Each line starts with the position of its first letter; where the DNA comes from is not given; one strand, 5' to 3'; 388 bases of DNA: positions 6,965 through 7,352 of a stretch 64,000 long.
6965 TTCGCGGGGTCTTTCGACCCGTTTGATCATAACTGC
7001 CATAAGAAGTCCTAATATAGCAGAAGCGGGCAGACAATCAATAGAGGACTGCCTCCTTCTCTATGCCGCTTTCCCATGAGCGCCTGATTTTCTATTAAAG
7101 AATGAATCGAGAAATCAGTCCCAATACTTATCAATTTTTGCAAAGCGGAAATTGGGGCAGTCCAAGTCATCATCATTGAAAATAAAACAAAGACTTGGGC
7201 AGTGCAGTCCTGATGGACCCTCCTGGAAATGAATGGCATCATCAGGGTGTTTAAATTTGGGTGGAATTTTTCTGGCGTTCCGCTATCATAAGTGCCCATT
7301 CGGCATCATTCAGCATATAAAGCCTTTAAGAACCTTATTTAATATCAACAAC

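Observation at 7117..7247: Five-copy family of same-orientation double-hairpin elements with compensatory stem substitutions, all in promoter or leader regions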

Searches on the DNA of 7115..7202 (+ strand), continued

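Call 90: search_with_rna_model(model_id=R1, sources=[L232, L233, L234, L235, L236, L198], max_evalue=1, filters=off)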
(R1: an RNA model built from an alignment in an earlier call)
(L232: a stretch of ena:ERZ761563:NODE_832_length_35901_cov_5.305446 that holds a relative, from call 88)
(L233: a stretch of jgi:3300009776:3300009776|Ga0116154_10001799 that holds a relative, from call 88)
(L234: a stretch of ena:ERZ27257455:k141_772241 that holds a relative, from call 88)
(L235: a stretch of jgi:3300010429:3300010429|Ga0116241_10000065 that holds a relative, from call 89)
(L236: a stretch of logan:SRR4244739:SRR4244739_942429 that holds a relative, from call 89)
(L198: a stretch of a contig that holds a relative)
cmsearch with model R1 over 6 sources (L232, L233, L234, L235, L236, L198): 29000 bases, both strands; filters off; matches with E-value up to 1: 7.
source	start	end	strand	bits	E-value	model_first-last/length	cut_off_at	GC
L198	2792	2877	+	73.8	4.9e-17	1-88/88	no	0.47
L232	3898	3985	-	50.6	3.8e-11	1-88/88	no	0.49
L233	3898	3985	-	50.6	3.8e-11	1-88/88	no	0.49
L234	3898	3985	-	50.6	3.8e-11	1-88/88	no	0.49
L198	3970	4019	-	18.8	0.0049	1-88/88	no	0.38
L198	2809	2830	-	15.6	0.032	18-40/88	no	0.27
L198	3981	4053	+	9.8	0.95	1-88/88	no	0.36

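Call 103: search_with_rna_model(model_id=R1, sources=[L237, L238, L239, L240], max_evalue=1, filters=off)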
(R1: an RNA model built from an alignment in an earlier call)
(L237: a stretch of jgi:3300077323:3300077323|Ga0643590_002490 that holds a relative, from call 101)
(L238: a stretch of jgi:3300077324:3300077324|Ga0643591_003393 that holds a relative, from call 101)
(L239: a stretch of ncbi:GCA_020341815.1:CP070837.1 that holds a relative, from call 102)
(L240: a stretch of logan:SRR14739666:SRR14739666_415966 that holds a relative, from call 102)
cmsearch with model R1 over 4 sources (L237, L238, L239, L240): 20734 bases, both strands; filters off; matches with E-value up to 1: 2.
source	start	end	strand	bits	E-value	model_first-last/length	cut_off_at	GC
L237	2451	2538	+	45.1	7.1e-10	1-88/88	no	0.53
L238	2449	2536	+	45.1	7.1e-10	1-88/88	no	0.53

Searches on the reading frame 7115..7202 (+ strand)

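Call 82: search_protein_families(library=pfam, proteins=[L198:3023-3688:+], max_evalue=0.01)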
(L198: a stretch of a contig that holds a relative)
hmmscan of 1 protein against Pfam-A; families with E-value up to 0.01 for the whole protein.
L198:3023-3688:+ (221 aa): 1 family
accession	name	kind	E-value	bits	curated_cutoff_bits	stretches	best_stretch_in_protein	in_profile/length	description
PF01797.21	Y1_Tnp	-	2.1e-06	28.3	23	1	79-152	41-119/121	Transposase IS200 like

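Call 83: search_protein_families(library=ncbifam, proteins=[L198:3023-3688:+], max_evalue=0.01)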
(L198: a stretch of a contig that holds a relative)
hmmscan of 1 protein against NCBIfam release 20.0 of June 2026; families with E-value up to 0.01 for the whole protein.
L198:3023-3688:+ (221 aa): 1 family
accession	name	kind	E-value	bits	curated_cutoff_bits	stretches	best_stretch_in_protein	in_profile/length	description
NF047646.1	REP_Tyr_transpos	equivalog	2.3e-19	69.7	80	1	44-170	10-146/146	REP-associated tyrosine transposase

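Call 86: find_homologous_proteins(query=L198:3053-3688:+, max_evalue=1e-10)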
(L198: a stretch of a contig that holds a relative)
Query L198:3053-3688:+ (211 aa): 2080 proteins with E <= 1e-10 among 2196 candidates; the best 120 are listed.
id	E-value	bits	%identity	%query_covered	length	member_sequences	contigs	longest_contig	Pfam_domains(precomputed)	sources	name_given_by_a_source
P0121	3.4e-140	483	100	100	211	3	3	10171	PF01797.22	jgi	-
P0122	3.3e-99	349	74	100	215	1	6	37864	PF01797.22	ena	-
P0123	4.1e-99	349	74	100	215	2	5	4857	PF01797.22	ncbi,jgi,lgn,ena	-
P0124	4.0e-95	336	71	100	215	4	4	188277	PF01797.22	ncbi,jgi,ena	-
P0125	1.5e-94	334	68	100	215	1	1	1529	-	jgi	jgi:putative transposase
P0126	1.6e-75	272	59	100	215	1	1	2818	PF01797.22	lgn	-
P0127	1.9e-74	268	56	100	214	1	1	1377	PF01797.22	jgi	jgi:putative transposase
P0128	2.3e-74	268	58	99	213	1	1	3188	PF01797.22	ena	-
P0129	1.0e-73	266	57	100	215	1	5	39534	PF01797.22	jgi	jgi:putative transposase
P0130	1.3e-73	266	68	83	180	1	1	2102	-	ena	-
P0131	3.1e-73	264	55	100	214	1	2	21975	PF01797.22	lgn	-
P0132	4.5e-73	264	56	100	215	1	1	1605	PF01797.22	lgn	-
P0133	8.5e-73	263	55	100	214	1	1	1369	PF01797.22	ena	-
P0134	9.2e-72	259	55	99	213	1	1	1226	PF01797.22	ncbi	-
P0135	6.6e-71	257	55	100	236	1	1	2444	-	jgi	jgi:putative transposase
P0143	3.8e-67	244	52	100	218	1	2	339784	PF01797.22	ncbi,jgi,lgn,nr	ncbi:MAG TPA: transposase [Candidatus Omnitrophota bacterium]|nr:transposase [Candidatus Omnitrophot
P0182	2.9e-59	219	52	96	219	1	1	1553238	PF01797.22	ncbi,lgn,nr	ncbi:MAG: transposase [Candidatus Omnitrophota bacterium]|nr:MAG: transposase [Candidatus Omnitropho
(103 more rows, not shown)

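Call 87: find_encoding_contigs(protein=P0122, flank=3000, max_places=3)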
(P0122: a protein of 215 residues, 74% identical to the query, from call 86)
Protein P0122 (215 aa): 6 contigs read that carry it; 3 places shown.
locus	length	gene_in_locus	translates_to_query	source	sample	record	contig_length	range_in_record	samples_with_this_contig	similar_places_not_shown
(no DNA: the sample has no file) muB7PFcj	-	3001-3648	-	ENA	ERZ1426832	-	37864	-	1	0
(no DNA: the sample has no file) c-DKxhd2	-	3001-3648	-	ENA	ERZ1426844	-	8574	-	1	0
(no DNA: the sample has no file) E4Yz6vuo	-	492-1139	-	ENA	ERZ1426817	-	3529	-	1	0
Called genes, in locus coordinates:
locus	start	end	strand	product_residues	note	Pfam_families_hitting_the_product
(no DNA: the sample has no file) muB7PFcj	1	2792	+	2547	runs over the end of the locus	-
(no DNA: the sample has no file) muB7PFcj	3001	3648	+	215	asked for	PF01797:Y1_Tnp (weak)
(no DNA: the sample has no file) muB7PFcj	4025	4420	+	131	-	PF08899:DUF1844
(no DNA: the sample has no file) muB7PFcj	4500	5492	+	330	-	PF03706:LPG_synthase_TM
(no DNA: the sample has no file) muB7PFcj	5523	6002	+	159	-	PF01220:DHquinase_II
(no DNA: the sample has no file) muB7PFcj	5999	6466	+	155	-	PF00364:Biotin_lipoyl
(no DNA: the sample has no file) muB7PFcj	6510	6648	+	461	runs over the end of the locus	PF00289:Biotin_carb_N, PF02786:CPSase_L_D2, PF08443:RimK (weak), PF02222:ATP-grasp, PF07478:Dala_Dala_lig_C, PF02785:Biotin_carb_C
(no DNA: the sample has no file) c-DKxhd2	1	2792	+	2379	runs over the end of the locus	?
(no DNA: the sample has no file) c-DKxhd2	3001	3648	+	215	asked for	PF01797:Y1_Tnp (weak)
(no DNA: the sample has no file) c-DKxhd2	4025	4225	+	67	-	?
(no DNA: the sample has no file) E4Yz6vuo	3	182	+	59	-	?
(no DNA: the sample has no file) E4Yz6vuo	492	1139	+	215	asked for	PF01797:Y1_Tnp (weak)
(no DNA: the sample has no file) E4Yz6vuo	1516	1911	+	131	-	PF08899:DUF1844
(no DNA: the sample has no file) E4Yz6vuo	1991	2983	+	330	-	PF03706:LPG_synthase_TM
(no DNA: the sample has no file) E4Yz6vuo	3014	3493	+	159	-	PF01220:DHquinase_II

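Call 88: find_encoding_contigs(protein=P0124, flank=3000, max_places=3)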
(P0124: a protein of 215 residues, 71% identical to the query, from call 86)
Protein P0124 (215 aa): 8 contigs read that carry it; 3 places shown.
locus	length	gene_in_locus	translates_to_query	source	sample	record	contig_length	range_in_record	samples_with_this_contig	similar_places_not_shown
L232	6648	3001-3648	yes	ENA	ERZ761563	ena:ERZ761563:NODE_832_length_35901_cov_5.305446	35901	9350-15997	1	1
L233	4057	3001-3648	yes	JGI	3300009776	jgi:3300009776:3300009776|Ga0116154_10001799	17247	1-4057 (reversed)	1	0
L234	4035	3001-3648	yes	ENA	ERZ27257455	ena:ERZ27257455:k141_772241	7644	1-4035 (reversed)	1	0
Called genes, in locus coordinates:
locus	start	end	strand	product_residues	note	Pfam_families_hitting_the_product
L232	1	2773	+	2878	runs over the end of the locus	PF08241:Methyltransf_11, PF08242:Methyltransf_12 (faint), PF13649:Methyltransf_25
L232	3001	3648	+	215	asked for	PF01797:Y1_Tnp (weak)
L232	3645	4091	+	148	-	-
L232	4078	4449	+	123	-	PF08899:DUF1844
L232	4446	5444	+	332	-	PF03706:LPG_synthase_TM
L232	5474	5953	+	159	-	PF01220:DHquinase_II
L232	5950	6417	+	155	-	PF00364:Biotin_lipoyl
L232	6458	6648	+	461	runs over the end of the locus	PF00289:Biotin_carb_N, PF02786:CPSase_L_D2, PF08443:RimK (faint), PF02222:ATP-grasp, PF07478:Dala_Dala_lig_C, PF02785:Biotin_carb_C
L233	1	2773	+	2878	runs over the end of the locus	PF08241:Methyltransf_11, PF08242:Methyltransf_12 (faint), PF13649:Methyltransf_25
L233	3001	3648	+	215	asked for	PF01797:Y1_Tnp (weak)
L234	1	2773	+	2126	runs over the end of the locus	?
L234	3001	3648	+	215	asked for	PF01797:Y1_Tnp (weak)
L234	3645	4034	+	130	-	?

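Call 89: find_encoding_contigs(protein=P0143, flank=3000, max_places=2)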
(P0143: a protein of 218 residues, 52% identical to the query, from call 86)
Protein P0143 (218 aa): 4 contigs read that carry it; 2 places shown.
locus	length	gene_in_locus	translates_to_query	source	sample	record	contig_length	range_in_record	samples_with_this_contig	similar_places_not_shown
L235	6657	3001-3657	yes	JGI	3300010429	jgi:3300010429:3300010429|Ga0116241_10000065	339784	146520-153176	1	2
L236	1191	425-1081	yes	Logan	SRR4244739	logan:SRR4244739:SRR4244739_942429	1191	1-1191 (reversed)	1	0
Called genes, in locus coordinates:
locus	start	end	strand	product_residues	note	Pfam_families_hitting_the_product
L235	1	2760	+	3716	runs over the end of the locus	PF00072:Response_reg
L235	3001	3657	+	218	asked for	PF01797:Y1_Tnp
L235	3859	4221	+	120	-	PF08899:DUF1844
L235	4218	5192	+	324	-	PF03706:LPG_synthase_TM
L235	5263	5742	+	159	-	PF01220:DHquinase_II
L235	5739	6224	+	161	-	PF00364:Biotin_lipoyl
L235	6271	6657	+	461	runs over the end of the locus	PF00289:Biotin_carb_N, PF02786:CPSase_L_D2, PF08443:RimK (faint), PF02222:ATP-grasp, PF07478:Dala_Dala_lig_C, PF02785:Biotin_carb_C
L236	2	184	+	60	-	?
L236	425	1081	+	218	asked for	PF01797:Y1_Tnp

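Call 100: search_protein_families(library=ncbifam, proteins=[P0124, P0143], max_evalue=0.01)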
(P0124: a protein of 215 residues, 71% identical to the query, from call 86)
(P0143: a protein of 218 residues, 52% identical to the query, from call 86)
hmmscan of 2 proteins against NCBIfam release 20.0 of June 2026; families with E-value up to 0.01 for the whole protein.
P0124 (215 aa): 1 family
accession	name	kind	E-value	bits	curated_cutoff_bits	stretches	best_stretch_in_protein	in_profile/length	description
NF047646.1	REP_Tyr_transpos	equivalog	1.3e-17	64.1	80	1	72-164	46-146/146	REP-associated tyrosine transposase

P0143 (218 aa): 1 family
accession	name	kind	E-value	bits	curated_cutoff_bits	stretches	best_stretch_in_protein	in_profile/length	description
NF047646.1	REP_Tyr_transpos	equivalog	2.1e-19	69.9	80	1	68-167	39-146/146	REP-associated tyrosine transposase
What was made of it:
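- On REP/RAYT system: They match Pfam Y1_Tnp at 28.3 bits, above the cut-off of 23 (calls 82, 83, 100).
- Closest known: REP / BIME / REPIN elements mobilised by RAYT. Same: RAYT-like genes exist in the same clade as single-copy, syntenic genes (calls 82, 83, 86-89, 100).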

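Call 101: find_encoding_contigs(protein=P0129, flank=3000, max_places=2)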
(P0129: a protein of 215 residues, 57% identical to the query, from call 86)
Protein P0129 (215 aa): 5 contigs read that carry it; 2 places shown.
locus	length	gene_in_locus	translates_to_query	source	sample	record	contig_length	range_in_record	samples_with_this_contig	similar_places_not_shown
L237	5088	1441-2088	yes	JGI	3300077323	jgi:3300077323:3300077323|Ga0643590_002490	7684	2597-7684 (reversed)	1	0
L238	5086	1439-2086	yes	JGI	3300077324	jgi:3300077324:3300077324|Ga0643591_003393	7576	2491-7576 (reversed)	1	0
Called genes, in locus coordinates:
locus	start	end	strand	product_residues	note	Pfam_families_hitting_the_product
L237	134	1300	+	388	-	-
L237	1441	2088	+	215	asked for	PF01797:Y1_Tnp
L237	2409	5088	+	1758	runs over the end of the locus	?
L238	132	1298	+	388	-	-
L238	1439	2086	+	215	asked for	PF01797:Y1_Tnp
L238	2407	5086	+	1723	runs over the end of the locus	?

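Call 102: find_encoding_contigs(protein=P0182, flank=3000, max_places=2)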
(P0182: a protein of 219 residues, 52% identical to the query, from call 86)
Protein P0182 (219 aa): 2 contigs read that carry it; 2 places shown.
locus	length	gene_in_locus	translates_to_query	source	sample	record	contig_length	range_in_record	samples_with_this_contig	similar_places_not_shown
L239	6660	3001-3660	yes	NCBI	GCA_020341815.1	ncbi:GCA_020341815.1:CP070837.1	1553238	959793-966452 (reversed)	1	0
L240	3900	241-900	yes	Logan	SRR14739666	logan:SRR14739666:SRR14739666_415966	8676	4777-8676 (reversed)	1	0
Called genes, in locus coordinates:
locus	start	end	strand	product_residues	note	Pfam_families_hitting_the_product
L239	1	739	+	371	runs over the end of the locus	PF03033:Glyco_transf_28, PF04101:Glyco_tran_28_C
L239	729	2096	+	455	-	PF01225:Mur_ligase, PF08245:Mur_ligase_M, PF02875:Mur_ligase_C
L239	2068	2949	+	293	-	PF01565:FAD_binding_4, PF02873:MurB_C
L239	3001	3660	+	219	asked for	PF01797:Y1_Tnp (weak)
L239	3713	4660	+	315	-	PF01820:Dala_Dala_lig_N, PF02655:ATP-grasp_3, PF08443:RimK (weak), PF02222:ATP-grasp (weak), PF02786:CPSase_L_D2 (weak), PF07478:Dala_Dala_lig_C, PF13535:ATP-grasp_4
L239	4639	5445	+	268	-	PF03799:FtsQ_DivIB_C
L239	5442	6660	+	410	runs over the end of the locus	PF14450:FtsA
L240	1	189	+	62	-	?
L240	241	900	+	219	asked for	PF01797:Y1_Tnp (weak)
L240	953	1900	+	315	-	PF01820:Dala_Dala_lig_N, PF02655:ATP-grasp_3, PF08443:RimK (weak), PF02222:ATP-grasp (weak), PF02786:CPSase_L_D2 (weak), PF07478:Dala_Dala_lig_C, PF13535:ATP-grasp_4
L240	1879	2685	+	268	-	PF03799:FtsQ_DivIB_C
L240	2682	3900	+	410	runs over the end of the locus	PF14450:FtsA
